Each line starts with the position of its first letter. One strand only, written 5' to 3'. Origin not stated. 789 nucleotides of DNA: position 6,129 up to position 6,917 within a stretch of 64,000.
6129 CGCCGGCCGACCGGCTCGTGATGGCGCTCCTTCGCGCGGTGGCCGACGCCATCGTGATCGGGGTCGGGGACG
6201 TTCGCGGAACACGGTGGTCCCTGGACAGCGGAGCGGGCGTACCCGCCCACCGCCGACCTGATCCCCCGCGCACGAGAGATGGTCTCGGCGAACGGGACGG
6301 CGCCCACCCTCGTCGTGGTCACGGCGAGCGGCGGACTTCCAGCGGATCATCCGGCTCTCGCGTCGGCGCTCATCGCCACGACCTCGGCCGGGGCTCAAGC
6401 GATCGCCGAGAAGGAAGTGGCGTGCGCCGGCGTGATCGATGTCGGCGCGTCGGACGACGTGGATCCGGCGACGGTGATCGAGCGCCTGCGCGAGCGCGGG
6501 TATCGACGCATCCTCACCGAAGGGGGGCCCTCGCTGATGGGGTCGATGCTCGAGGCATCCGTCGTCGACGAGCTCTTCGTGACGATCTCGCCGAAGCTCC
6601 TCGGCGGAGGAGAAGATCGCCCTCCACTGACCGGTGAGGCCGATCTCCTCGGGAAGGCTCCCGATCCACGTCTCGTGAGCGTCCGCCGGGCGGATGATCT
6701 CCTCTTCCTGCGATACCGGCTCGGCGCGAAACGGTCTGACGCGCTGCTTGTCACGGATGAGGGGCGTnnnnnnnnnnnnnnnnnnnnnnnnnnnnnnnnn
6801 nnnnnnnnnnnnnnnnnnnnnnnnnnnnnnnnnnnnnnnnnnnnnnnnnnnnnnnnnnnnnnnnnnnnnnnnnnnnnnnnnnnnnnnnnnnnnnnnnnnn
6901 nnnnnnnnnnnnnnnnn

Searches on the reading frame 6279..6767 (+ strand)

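Call 52: search_protein_families(library=pfam, proteins=[window:6279-6767:+], max_evalue=0.001)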
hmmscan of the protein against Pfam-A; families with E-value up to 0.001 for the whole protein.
window:6279-6767:+ (163 aa): 1 family
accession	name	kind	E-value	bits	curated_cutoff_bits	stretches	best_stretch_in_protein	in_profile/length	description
PF01872.23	RibD_C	-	6.3e-19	69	24.1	1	7-128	70-181/197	RibD C-terminal domain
